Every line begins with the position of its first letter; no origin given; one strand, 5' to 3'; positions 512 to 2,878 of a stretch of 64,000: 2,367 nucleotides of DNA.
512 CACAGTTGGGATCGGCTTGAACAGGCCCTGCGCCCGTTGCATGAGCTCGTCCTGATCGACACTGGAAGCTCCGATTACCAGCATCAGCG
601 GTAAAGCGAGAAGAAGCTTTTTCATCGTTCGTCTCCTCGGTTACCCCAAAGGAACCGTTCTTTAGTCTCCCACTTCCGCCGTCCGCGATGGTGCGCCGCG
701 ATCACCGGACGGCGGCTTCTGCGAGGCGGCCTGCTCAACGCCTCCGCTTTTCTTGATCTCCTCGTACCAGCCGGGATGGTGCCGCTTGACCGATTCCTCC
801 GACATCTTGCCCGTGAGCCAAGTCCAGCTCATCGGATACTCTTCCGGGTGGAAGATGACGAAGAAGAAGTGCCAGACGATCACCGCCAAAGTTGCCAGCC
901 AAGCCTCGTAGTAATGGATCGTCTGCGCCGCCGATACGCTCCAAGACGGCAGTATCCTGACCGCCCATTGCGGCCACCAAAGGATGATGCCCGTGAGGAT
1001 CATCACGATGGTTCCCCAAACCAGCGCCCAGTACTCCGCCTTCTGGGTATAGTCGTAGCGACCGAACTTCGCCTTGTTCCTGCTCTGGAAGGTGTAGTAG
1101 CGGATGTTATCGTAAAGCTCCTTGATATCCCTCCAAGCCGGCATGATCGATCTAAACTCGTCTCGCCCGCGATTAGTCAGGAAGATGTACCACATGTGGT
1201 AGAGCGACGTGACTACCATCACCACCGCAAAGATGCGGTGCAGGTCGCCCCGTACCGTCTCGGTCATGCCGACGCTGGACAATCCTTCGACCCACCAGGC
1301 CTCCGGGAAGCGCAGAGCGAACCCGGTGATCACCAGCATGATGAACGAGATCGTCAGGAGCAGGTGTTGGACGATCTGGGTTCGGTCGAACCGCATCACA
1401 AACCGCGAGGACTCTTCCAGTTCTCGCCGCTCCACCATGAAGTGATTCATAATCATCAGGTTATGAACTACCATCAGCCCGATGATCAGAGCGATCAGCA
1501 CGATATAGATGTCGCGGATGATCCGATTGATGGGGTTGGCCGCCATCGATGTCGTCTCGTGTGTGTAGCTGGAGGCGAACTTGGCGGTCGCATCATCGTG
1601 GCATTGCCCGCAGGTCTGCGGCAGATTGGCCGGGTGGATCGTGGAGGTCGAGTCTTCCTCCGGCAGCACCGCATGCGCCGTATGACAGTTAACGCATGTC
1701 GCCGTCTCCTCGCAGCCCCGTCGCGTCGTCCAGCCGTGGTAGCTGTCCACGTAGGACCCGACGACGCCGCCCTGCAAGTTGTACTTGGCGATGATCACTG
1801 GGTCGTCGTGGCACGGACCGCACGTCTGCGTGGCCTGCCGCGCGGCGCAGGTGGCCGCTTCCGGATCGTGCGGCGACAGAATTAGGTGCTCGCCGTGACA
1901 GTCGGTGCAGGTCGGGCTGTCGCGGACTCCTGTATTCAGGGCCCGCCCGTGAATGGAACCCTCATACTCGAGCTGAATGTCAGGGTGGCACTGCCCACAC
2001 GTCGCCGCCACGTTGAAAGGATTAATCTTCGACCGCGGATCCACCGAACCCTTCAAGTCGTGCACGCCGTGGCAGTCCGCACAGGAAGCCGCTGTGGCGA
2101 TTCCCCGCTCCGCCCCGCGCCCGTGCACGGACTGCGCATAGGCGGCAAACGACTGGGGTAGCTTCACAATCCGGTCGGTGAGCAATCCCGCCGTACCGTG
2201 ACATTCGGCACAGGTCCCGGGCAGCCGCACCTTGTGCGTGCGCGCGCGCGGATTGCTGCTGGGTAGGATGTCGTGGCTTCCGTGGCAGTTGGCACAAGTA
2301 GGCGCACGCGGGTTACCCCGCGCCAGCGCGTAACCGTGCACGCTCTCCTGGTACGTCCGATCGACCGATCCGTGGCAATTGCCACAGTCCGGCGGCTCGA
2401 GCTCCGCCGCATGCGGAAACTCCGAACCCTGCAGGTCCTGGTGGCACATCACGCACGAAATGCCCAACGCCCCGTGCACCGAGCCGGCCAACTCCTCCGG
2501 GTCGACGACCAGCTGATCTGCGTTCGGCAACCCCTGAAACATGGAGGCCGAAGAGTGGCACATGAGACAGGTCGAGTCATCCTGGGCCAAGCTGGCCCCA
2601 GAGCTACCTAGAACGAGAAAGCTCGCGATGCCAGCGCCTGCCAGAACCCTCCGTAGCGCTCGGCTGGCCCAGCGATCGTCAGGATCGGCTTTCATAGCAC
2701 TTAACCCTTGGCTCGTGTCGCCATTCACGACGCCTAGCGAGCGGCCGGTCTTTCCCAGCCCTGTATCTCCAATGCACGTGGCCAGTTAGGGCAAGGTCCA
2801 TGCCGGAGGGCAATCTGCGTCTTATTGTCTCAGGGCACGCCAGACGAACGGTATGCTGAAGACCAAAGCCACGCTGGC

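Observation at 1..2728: CbcL-like 11-heme cytochrome c / di-heme cytochrome b fusion co-transcribed with a di-heme cytochrome c peroxidase: putative quinol peroxidase or electron-export module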

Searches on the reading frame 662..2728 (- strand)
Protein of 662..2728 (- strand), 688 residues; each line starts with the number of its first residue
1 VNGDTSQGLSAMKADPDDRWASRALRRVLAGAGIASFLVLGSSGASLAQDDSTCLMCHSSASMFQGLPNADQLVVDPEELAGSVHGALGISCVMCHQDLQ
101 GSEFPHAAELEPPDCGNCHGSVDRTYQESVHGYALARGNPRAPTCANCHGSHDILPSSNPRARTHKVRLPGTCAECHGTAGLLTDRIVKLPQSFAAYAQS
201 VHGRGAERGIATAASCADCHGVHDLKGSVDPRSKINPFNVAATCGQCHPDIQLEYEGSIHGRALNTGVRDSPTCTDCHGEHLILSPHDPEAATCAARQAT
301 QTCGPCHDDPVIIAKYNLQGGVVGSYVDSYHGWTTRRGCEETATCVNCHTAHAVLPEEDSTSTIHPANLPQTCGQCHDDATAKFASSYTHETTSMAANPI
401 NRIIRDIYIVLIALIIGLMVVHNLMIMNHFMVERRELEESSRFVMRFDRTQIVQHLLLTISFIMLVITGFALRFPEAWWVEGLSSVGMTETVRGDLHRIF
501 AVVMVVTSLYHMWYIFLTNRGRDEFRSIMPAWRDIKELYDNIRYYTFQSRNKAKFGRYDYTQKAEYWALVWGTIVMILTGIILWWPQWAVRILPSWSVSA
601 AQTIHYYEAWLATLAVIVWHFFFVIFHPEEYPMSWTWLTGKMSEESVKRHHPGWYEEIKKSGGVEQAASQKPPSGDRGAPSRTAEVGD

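Call 4: search_protein_families(library=pfam, proteins=[window:662-2728:-], max_evalue=0.01)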
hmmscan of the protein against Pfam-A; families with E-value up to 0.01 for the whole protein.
window:662-2728:- (688 aa): 6 families
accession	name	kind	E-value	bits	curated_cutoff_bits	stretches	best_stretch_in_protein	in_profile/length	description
PF01292.26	Ni_hydr_CYTB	-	7.1e-20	72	30.1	1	446-628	1-166/179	Prokaryotic cytochrome b561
PF14522.11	Cytochrome_C7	-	2.5e-15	56.5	24.8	3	84-149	7-66/67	Cytochrome c7 and related cytochrome c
PF14537.11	Cytochrom_c3_2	-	7.8e-14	52.4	25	2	84-177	1-78/79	Cytochrome c3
PF09699.15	Paired_CXXCH_1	-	1.2e-06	28.5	20.6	0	344-380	8-39/41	Doubled CXXCH motif (Paired_CXXCH_1)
PF14358.11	DUF4405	-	1.2e-05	26.1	26.7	1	455-515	3-65/66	Domain of unknown function (DUF4405)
PF22678.1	Cytochrom_c_NrfB-like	-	0.008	17.1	27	0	54-120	1-66/89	Cytochrome c-type protein NrfB-like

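Call 5: search_protein_families(library=ncbifam, proteins=[window:662-2728:-], max_evalue=0.01)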
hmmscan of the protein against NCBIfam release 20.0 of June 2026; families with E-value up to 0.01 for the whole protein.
window:662-2728:- (688 aa): 7 families
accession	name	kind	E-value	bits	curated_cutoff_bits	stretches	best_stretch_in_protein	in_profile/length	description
TIGR01583.1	formate-DH-gamm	equivalog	5.7e-19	68.9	115.85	1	444-660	2-203/204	formate dehydrogenase subunit gamma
NF007558.0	PRK10179.1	equivalog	2.5e-14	53.5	339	1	441-662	4-208/217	formate dehydrogenase-N subunit gamma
NF007924.0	PRK10639.1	equivalog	7.8e-13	48.6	341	1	443-661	6-205/211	formate dehydrogenase cytochrome b556 subunit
TIGR02125.1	CytB-hydogenase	equivalog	4.9e-10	39.3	121.5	1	453-630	9-194/212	Ni/Fe-hydrogenase, b-type cytochrome subunit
TIGR04257.1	nanowire_3heme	domain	1.9e-08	34.3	40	0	272-309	24-60/75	c(7)-type cytochrome triheme domain-containing protein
NF045713.1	CxxCH_16_HmcA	equivalog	8.6e-06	24.6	400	1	50-252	197-390/541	sulfate respiration complex hexadecaheme cytochrome HmcA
NF008659.0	PRK11659.1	equivalog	0.00089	19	184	0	343-385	136-175/188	cytochrome c nitrite reductase pentaheme subunit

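Call 6: find_homologous_proteins(query=window:662-2728:-, max_evalue=0.00001)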
Query window:662-2728:- (688 aa): 2657 proteins with E <= 0.00001 among 8000 candidates; the best 120 are listed.
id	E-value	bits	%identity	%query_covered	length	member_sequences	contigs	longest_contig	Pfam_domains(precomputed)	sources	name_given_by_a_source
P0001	0.0e+0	1490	100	90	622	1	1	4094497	PF14358.12,PF09699.16,PF14537.12,PF01292.27,PF00684.26,PF14522.12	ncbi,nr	ncbi:MAG: cytochrome b/b6 domain-containing protein [Gemmatimonadota bacterium]|nr:MAG: cytochrome b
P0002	0.0e+0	1209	78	93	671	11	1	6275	PF14358.12,PF14537.12,PF01292.27,PF03264.20,PF14522.12,PF22113.2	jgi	-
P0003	0.0e+0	1203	77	93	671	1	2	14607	PF14358.12,PF09699.16,PF14537.12,PF01292.27,PF00684.26,PF14522.12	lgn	-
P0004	0.0e+0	1174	76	90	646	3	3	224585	PF14358.12,PF14537.12,PF01292.27,PF03264.20,PF02085.22,PF14522.12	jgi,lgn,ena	-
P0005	0.0e+0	1174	73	96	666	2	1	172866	PF14358.12,PF09699.16,PF14537.12,PF01292.27,PF00684.26,PF14522.12,PF22113.2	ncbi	-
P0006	0.0e+0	1173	73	95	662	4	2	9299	PF14358.12,PF09699.16,PF14537.12,PF01292.27,PF03264.20,PF14522.12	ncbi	ncbi:MAG: cytochrome b/b6 domain-containing protein [Gemmatimonadota bacterium]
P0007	0.0e+0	1171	73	94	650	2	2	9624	PF14358.12,PF09699.16,PF14537.12,PF01292.27,PF03264.20,PF02085.22,PF14522.12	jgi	jgi:formate dehydrogenase gamma subunit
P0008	0.0e+0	1171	73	97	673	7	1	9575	PF14358.12,PF09699.16,PF14537.12,PF01292.27,PF02085.22,PF00684.26,PF14522.12,PF22113.2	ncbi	-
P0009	0.0e+0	1151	74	92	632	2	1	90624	PF14358.12,PF14537.12,PF01292.27,PF00684.26,PF14522.12,PF22113.2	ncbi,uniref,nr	ncbi:MAG: DUF4405 domain-containing protein [Gemmatimonadetes bacterium]|uniref:DUF4405 domain-conta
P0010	0.0e+0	1146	73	93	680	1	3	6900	PF14358.12,PF09699.16,PF14537.12,PF01292.27,PF03264.20,PF02085.22,PF00684.26,PF14522.12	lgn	-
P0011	0.0e+0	1144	72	92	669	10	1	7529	PF14358.12,PF09699.16,PF14537.12,PF01292.27,PF03264.20,PF14522.12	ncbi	-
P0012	0.0e+0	1136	70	95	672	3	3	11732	PF09699.16,PF14537.12,PF22678.2,PF01292.27,PF03264.20,PF02085.22,PF00684.26,PF14522.12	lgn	-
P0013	0.0e+0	1135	72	93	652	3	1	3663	PF14358.12,PF14537.12,PF01292.27,PF03264.20,PF00684.26,PF14522.12,PF22113.2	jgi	jgi:cytochrome b subunit of formate dehydrogenase/DnaJ-class molecular chaperone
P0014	0.0e+0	1121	71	93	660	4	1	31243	PF14358.12,PF09699.16,PF14537.12,PF01292.27,PF02085.22,PF00684.26,PF14522.12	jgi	jgi:cytochrome b subunit of formate dehydrogenase/DnaJ-class molecular chaperone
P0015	0.0e+0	1114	69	98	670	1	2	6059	PF14358.12,PF09699.16,PF14537.12,PF22678.2,PF01292.27,PF03264.20,PF02085.22,PF00684.26,PF14522.12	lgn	-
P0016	0.0e+0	1107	68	98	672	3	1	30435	PF14358.12,PF09699.16,PF14537.12,PF01292.27,PF14522.12,PF22113.2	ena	-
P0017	0.0e+0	1101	69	95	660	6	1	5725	PF14537.12,PF01292.27,PF02085.22,PF14522.12,PF22113.2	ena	-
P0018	0.0e+0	1076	69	93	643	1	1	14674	PF14358.12,PF09699.16,PF14537.12,PF01292.27,PF14522.12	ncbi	-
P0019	0.0e+0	1074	68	95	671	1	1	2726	PF14358.12,PF09699.16,PF14537.12,PF22678.2,PF01292.27,PF02085.22,PF14522.12,PF22113.2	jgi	jgi:formate dehydrogenase gamma subunit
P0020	0.0e+0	1068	67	94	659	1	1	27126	PF09699.16,PF14537.12,PF01292.27,PF03264.20,PF02085.22,PF00684.26,PF14522.12,PF22113.2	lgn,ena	-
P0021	0.0e+0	1054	68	93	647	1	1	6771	PF14358.12,PF09699.16,PF14537.12,PF01292.27,PF14522.12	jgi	jgi:formate dehydrogenase gamma subunit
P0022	0.0e+0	1052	69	91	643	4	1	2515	PF14358.12,PF09699.16,PF14537.12,PF22678.2,PF01292.27,PF02085.22,PF00684.26,PF14522.12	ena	-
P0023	0.0e+0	1036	65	95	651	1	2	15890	PF14358.12,PF09699.16,PF14537.12,PF01292.27,PF14522.12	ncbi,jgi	jgi:formate dehydrogenase gamma subunit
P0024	0.0e+0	1017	66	92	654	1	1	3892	PF14358.12,PF09699.16,PF14537.12,PF01292.27,PF02085.22,PF14522.12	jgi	jgi:formate dehydrogenase gamma subunit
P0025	0.0e+0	1016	69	87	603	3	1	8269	PF14358.12,PF09699.16,PF14537.12,PF01292.27,PF02085.22,PF00684.26,PF14522.12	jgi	-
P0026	0.0e+0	1014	65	92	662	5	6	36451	PF14358.12,PF14537.12,PF01292.27,PF02085.22,PF14522.12,PF22113.2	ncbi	-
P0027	5.4e-298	1008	64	91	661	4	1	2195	PF09699.16,PF14537.12,PF01292.27,PF02085.22,PF14522.12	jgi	-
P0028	5.8e-298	1008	64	91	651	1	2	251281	PF09699.16,PF14537.12,PF22678.2,PF01292.27,PF14522.12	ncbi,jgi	jgi:cytochrome b subunit of formate dehydrogenase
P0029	4.7e-296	1002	63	94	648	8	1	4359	PF14358.12,PF09699.16,PF14537.12,PF01292.27,PF14522.12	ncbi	-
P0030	1.5e-295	1000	64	92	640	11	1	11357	PF09699.16,PF14537.12,PF01292.27,PF02085.22,PF14522.12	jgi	jgi:formate dehydrogenase gamma subunit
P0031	1.8e-295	1000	66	90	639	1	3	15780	PF14358.12,PF09699.16,PF14537.12,PF01292.27,PF02085.22,PF14522.12,PF22113.2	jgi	jgi:formate dehydrogenase gamma subunit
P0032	1.7e-294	997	64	92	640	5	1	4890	PF09699.16,PF14537.12,PF01292.27,PF02085.22,PF00684.26,PF14522.12,PF22113.2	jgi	jgi:formate dehydrogenase gamma subunit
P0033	2.4e-294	996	62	95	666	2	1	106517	PF14358.12,PF09699.16,PF14537.12,PF01292.27,PF02085.22,PF14522.12,PF22113.2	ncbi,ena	-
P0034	3.0e-294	996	65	90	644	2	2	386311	PF09699.16,PF14537.12,PF01292.27,PF02085.22,PF14522.12,PF22113.2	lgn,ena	-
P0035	4.6e-294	995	64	92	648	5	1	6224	PF14358.12,PF14537.12,PF01292.27,PF14522.12,PF22113.2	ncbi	-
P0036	5.7e-294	995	65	93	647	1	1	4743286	PF14358.12,PF14537.12,PF01292.27,PF02085.22,PF00684.26,PF14522.12,PF22113.2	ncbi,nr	ncbi:MAG: cytochrome c3 family protein [Gemmatimonadota bacterium]|nr:MAG: cytochrome c3 family prot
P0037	1.5e-293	994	63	93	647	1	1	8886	PF14358.12,PF14537.12,PF01292.27,PF14522.12,PF22113.2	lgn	-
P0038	3.9e-293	992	65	90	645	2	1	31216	PF09699.16,PF14537.12,PF01292.27,PF00684.26,PF14522.12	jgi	jgi:formate dehydrogenase gamma subunit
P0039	5.7e-293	992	63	92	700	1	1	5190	PF14358.12,PF09699.16,PF14537.12,PF01292.27,PF14522.12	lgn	-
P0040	2.5e-292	990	63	91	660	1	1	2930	PF09699.16,PF14537.12,PF01292.27,PF02085.22,PF14522.12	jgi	jgi:formate dehydrogenase gamma subunit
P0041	4.0e-292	989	63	93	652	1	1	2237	PF09699.16,PF14537.12,PF22678.2,PF01292.27,PF14522.12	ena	-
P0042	6.7e-292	988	65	90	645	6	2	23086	PF09699.16,PF14537.12,PF01292.27,PF00684.26,PF14522.12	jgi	-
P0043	8.2e-292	988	63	93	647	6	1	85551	PF14358.12,PF09699.16,PF14537.12,PF01292.27,PF02085.22,PF14522.12,PF22113.2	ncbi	-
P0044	2.0e-291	987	63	91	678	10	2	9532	PF14358.12,PF09699.16,PF14537.12,PF01292.27,PF02085.22,PF14522.12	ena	-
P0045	2.6e-291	986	64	92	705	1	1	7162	PF14358.12,PF09699.16,PF14537.12,PF01292.27,PF02085.22,PF14522.12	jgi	-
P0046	9.8e-291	984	64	89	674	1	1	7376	PF14358.12,PF09699.16,PF14537.12,PF01292.27,PF02085.22,PF14522.12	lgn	-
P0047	1.4e-290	984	61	93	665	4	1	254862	PF09699.16,PF14537.12,PF01292.27,PF02085.22,PF14522.12,PF22113.2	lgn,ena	-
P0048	1.5e-290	984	63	91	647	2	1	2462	PF14358.12,PF09699.16,PF14537.12,PF22678.2,PF01292.27,PF14522.12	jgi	-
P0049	5.9e-290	982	64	91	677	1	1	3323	PF14358.12,PF14537.12,PF01292.27,PF14522.12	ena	-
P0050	9.6e-290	981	65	91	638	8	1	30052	PF09699.16,PF14537.12,PF01292.27,PF02085.22,PF14522.12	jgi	jgi:formate dehydrogenase gamma subunit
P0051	1.3e-289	981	65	88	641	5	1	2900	PF09699.16,PF14537.12,PF01292.27,PF02085.22,PF00684.26,PF14522.12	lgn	-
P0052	1.4e-289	980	62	93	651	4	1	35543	PF09699.16,PF14537.12,PF01292.27,PF14522.12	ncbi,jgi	jgi:cytochrome b subunit of formate dehydrogenase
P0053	2.1e-289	980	64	90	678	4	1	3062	PF14358.12,PF09699.16,PF14537.12,PF01292.27,PF02085.22,PF14522.12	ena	-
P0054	3.8e-289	979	63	92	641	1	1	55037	PF09699.16,PF14537.12,PF22678.2,PF01292.27,PF02085.22,PF14522.12,PF22113.2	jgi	jgi:formate dehydrogenase gamma subunit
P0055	9.5e-289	978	65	88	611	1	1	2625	PF09699.16,PF14537.12,PF01292.27,PF02085.22,PF00684.26,PF14522.12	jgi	jgi:formate dehydrogenase gamma subunit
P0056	1.3e-288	977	61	94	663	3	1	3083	PF14358.12,PF09699.16,PF14537.12,PF01292.27,PF02085.22,PF14522.12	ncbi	-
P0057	1.9e-288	977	63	92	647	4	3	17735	PF09699.16,PF14537.12,PF01292.27,PF02085.22,PF14522.12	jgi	jgi:formate dehydrogenase gamma subunit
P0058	2.1e-288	977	65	89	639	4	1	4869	PF09699.16,PF14537.12,PF01292.27,PF14522.12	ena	-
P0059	2.1e-288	977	62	94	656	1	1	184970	PF14358.12,PF09699.16,PF14537.12,PF22678.2,PF01292.27,PF00684.26,PF14522.12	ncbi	-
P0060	4.8e-288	975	64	92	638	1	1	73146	PF14537.12,PF01292.27,PF14522.12,PF22113.2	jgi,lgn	jgi:cytochrome b subunit of formate dehydrogenase/DnaJ-class molecular chaperone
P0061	3.0e-287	973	62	92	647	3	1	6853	PF14358.12,PF09699.16,PF14537.12,PF01292.27,PF02085.22,PF14522.12,PF22113.2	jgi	jgi:formate dehydrogenase gamma subunit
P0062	3.0e-287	973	63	93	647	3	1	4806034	PF14358.12,PF09699.16,PF14537.12,PF01292.27,PF03264.20,PF00684.26,PF14522.12,PF22113.2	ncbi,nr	ncbi:MAG: cytochrome c3 family protein [Gemmatimonadota bacterium]|nr:MAG: cytochrome c3 family prot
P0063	4.0e-287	972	63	92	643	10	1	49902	PF09699.16,PF14537.12,PF22678.2,PF01292.27,PF02085.22,PF14522.12,PF22113.2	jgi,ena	-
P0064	5.5e-287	972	61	97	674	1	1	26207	PF14358.12,PF09699.16,PF14537.12,PF01292.27,PF02085.22,PF00684.26,PF14522.12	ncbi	-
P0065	1.0e-286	971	60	97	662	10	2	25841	PF14358.12,PF09699.16,PF14537.12,PF01292.27,PF02085.22,PF14522.12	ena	-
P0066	1.2e-286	971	65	89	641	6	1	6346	PF14358.12,PF09699.16,PF14537.12,PF01292.27,PF03264.20,PF02085.22,PF14522.12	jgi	jgi:formate dehydrogenase gamma subunit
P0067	6.9e-286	968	61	93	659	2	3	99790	PF14358.12,PF09699.16,PF14537.12,PF01292.27,PF02085.22,PF14522.12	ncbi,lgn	-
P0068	2.5e-285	966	62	94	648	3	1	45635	PF14358.12,PF09699.16,PF14537.12,PF01292.27,PF02085.22,PF14522.12,PF22113.2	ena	-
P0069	3.2e-285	966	62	93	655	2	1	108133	PF09699.16,PF14537.12,PF01292.27,PF02085.22,PF14522.12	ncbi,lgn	-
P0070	5.1e-285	965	62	89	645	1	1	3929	PF14358.12,PF09699.16,PF14537.12,PF01292.27,PF02085.22,PF14522.12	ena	-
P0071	6.4e-285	965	64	89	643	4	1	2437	PF09699.16,PF14537.12,PF01292.27,PF03264.20,PF02085.22,PF14522.12,PF22113.2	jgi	jgi:formate dehydrogenase gamma subunit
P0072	1.4e-284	964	63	92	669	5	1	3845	PF14358.12,PF14537.12,PF22678.2,PF01292.27,PF03264.20,PF02085.22,PF14522.12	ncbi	-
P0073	1.9e-284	963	64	88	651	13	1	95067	PF14358.12,PF09699.16,PF14537.12,PF01292.27,PF14522.12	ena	-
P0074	1.1e-283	961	61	93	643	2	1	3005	PF14358.12,PF09699.16,PF14537.12,PF01292.27,PF14522.12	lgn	-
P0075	4.9e-283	959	61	92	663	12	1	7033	PF14358.12,PF09699.16,PF14537.12,PF01292.27,PF14522.12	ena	-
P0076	8.7e-283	958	63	90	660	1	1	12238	PF14358.12,PF09699.16,PF14537.12,PF22678.2,PF01292.27,PF02085.22,PF14522.12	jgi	-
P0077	2.5e-282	956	61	93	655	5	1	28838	PF14358.12,PF09699.16,PF14537.12,PF01292.27,PF02085.22,PF14522.12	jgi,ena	jgi:formate dehydrogenase gamma subunit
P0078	5.0e-282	955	62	93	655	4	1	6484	PF14358.12,PF09699.16,PF14537.12,PF01292.27,PF02085.22,PF14522.12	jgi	-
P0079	5.1e-282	955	64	88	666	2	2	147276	PF14358.12,PF09699.16,PF14537.12,PF01292.27,PF02085.22,PF00684.26,PF14522.12,PF22113.2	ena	-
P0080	1.5e-281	954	62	92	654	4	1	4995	PF09699.16,PF14537.12,PF01292.27,PF14522.12,PF22113.2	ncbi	ncbi:MAG: cytochrome b/b6 domain-containing protein [Acidobacteriota bacterium]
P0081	1.7e-281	954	60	95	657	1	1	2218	PF09699.16,PF14537.12,PF01292.27,PF02085.22,PF14522.12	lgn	-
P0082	2.7e-281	953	62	91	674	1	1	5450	PF14358.12,PF14537.12,PF01292.27,PF02085.22,PF00684.26,PF14522.12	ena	-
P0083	4.4e-281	952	60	96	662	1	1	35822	PF09699.16,PF14537.12,PF01292.27,PF03264.20,PF02085.22,PF14522.12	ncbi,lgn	-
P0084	4.4e-281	952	61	93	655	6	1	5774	PF14358.12,PF09699.16,PF14537.12,PF01292.27,PF02085.22,PF14522.12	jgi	jgi:formate dehydrogenase gamma subunit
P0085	8.1e-281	951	63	90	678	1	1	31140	PF09699.16,PF14537.12,PF01292.27,PF02085.22,PF14522.12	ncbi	-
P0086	9.7e-281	951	60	93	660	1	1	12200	PF14358.12,PF09699.16,PF14537.12,PF01292.27,PF02085.22,PF14522.12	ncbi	ncbi:MAG: cytochrome b/b6 domain-containing protein [Planctomycetota bacterium]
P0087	1.9e-280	950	61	93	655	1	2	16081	PF14358.12,PF09699.16,PF14537.12,PF01292.27,PF02085.22,PF14522.12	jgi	jgi:formate dehydrogenase gamma subunit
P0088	2.6e-280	950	63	89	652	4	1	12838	PF14358.12,PF14537.12,PF01292.27,PF02085.22,PF14522.12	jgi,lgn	jgi:formate dehydrogenase gamma subunit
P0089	2.9e-280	950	61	92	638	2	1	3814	PF14358.12,PF09699.16,PF14537.12,PF01292.27,PF02085.22,PF14522.12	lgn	-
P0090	5.7e-280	949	62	89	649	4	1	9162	PF14358.12,PF09699.16,PF14537.12,PF01292.27,PF03264.20,PF14522.12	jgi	jgi:cytochrome b subunit of formate dehydrogenase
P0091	7.0e-280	948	61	92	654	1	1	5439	PF14358.12,PF14537.12,PF01292.27,PF02085.22,PF14522.12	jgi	jgi:formate dehydrogenase gamma subunit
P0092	1.1e-279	948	62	89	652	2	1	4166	PF14358.12,PF14537.12,PF01292.27,PF02085.22,PF14522.12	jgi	-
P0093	1.5e-279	947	61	92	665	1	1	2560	PF14358.12,PF09699.16,PF14537.12,PF01292.27,PF02085.22,PF14522.12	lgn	-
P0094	2.3e-279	947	63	92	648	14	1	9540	PF09699.16,PF14537.12,PF01292.27,PF02085.22,PF14522.12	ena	-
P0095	2.4e-279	947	60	95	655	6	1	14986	PF14358.12,PF09699.16,PF14537.12,PF01292.27,PF02085.22,PF14522.12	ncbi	ncbi:MAG: cytochrome b/b6 domain-containing protein [Longimicrobiales bacterium]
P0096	3.7e-279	946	61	93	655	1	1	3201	PF14358.12,PF09699.16,PF14537.12,PF01292.27,PF02085.22,PF14522.12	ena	-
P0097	1.4e-278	944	64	88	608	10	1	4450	PF14358.12,PF09699.16,PF14537.12,PF01292.27,PF14522.12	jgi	jgi:cytochrome b subunit of formate dehydrogenase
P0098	1.8e-278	944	62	92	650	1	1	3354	PF14358.12,PF09699.16,PF14537.12,PF01292.27,PF14522.12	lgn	-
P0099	2.6e-278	943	63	89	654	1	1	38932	PF14358.12,PF09699.16,PF14537.12,PF01292.27,PF03264.20,PF02085.22,PF00684.26,PF14522.12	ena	-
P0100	4.4e-278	942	60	92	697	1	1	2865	PF09699.16,PF14537.12,PF01292.27,PF03264.20,PF02085.22,PF14522.12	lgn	-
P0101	4.5e-278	942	62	91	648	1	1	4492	PF14358.12,PF09699.16,PF14537.12,PF01292.27,PF00684.26,PF14522.12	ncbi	-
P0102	7.2e-278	942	60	92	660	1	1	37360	PF14358.12,PF09699.16,PF14537.12,PF01292.27,PF02085.22,PF14522.12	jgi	-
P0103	8.5e-278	941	60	92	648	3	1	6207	PF14358.12,PF14537.12,PF01292.27,PF02085.22,PF14522.12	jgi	-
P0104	1.3e-277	941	61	91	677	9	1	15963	PF14358.12,PF14537.12,PF01292.27,PF14522.12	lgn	-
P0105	1.6e-277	941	59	95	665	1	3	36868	PF14358.12,PF14537.12,PF01292.27,PF02085.22,PF14522.12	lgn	-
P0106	3.1e-277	940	58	93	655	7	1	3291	PF14358.12,PF09699.16,PF14537.12,PF01292.27,PF02085.22,PF14522.12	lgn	-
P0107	5.9e-277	939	62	89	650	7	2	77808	PF14358.12,PF09699.16,PF14537.12,PF01292.27,PF00684.26,PF14522.12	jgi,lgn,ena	jgi:formate dehydrogenase gamma subunit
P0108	7.0e-277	938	60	94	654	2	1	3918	PF14537.12,PF01292.27,PF02085.22,PF14522.12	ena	-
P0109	1.3e-276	938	59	94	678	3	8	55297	PF14358.12,PF14537.12,PF01292.27,PF02085.22,PF14522.12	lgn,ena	-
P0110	1.5e-276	937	62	90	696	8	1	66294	PF09699.16,PF14537.12,PF01292.27,PF02085.22,PF14522.12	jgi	jgi:formate dehydrogenase gamma subunit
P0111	3.3e-276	936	60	94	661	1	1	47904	PF14358.12,PF09699.16,PF14537.12,PF01292.27,PF02085.22,PF14522.12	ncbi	-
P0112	6.8e-276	935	62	92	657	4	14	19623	PF14358.12,PF09699.16,PF14537.12,PF01292.27,PF02085.22,PF14522.12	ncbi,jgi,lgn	ncbi:MAG: cytochrome c3 family protein [Acidobacteriota bacterium]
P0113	4.1e-275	933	59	93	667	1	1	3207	PF14358.12,PF14537.12,PF01292.27,PF03264.20,PF02085.22,PF14522.12,PF22113.2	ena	-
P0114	1.2e-274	931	58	95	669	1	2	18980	PF14358.12,PF09699.16,PF14537.12,PF01292.27,PF03264.20,PF02085.22,PF14522.12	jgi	jgi:formate dehydrogenase gamma subunit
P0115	1.7e-274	931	60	91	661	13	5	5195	PF09699.16,PF14537.12,PF01292.27,PF02085.22,PF14522.12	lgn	-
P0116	2.8e-274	930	59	95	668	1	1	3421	PF14358.12,PF09699.16,PF14537.12,PF01292.27,PF14522.12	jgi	jgi:formate dehydrogenase gamma subunit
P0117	5.1e-274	929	60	91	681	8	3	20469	PF09699.16,PF14537.12,PF01292.27,PF02085.22,PF14522.12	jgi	jgi:formate dehydrogenase gamma subunit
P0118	6.6e-274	929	61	92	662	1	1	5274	PF14358.12,PF14537.12,PF22678.2,PF01292.27,PF14522.12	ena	-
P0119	2.2e-273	927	62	91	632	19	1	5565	PF14358.12,PF09699.16,PF14537.12,PF01292.27,PF02085.22,PF14522.12,PF22113.2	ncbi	-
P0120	1.2e-272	924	59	96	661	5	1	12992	PF14358.12,PF09699.16,PF14537.12,PF01292.27,PF02085.22,PF14522.12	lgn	-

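Call 8: find_encoding_contigs(protein=P0001, flank=10000, max_places=3)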
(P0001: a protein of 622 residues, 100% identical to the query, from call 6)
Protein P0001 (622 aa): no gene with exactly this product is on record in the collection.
